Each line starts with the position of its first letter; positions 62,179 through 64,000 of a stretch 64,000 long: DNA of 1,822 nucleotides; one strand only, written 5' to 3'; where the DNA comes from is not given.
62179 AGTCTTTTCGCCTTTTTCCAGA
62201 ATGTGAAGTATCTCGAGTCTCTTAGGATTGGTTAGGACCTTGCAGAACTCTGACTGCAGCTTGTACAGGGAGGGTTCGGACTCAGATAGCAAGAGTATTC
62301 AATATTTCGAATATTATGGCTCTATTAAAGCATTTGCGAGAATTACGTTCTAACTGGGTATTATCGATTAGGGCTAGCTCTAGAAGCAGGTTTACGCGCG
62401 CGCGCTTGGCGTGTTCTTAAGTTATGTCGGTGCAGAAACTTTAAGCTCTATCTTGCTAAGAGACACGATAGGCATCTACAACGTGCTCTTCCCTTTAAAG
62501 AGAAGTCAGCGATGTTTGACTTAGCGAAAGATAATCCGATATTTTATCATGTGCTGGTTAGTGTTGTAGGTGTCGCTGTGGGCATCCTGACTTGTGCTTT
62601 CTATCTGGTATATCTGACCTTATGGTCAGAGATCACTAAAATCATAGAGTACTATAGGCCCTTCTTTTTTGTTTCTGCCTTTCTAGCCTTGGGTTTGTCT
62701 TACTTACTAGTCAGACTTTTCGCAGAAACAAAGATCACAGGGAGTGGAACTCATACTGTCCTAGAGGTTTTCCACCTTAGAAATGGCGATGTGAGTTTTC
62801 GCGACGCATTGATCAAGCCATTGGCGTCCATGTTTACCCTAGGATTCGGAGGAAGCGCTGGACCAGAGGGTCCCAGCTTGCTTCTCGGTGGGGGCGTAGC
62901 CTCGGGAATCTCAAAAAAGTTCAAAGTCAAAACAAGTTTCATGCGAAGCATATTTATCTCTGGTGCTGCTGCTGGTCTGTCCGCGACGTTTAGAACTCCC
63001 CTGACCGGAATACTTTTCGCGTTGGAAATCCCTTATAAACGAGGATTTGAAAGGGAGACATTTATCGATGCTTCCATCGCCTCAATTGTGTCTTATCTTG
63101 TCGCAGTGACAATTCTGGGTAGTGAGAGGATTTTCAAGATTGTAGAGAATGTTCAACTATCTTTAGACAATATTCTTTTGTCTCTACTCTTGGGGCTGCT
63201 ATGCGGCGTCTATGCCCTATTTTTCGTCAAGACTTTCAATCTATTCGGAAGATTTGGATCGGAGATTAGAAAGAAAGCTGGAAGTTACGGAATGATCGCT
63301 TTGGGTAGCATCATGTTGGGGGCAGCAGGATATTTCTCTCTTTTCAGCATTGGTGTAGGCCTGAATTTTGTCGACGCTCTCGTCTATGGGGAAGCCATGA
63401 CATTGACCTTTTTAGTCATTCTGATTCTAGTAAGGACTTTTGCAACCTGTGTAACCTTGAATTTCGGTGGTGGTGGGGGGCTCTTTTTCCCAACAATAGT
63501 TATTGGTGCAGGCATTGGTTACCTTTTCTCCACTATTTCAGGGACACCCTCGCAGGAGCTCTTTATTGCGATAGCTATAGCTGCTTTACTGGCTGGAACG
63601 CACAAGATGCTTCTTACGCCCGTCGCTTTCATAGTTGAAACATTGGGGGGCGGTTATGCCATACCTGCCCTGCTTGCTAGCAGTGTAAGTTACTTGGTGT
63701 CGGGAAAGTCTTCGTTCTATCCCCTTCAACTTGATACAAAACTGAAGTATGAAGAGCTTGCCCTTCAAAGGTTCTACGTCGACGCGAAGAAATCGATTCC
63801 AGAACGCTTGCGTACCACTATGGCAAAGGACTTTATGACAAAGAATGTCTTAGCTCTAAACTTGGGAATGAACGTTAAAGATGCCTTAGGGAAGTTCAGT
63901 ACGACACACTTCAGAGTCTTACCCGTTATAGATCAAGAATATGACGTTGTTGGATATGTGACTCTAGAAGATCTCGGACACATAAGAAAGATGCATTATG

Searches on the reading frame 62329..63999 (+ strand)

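Call 82: search_protein_families(library=pfam, proteins=[window:62329-63999:+], max_evalue=0.000001)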
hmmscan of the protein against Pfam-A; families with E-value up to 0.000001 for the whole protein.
window:62329-63999:+ (557 aa): 2 families
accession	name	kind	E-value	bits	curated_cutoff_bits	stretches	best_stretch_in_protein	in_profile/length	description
PF00654.25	Voltage_CLC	-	6.5e-65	220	24.8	1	123-458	4-345/346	Voltage gated chloride channel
PF00571.33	CBS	-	1.4e-08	35.4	24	1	499-549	1-51/57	CBS domain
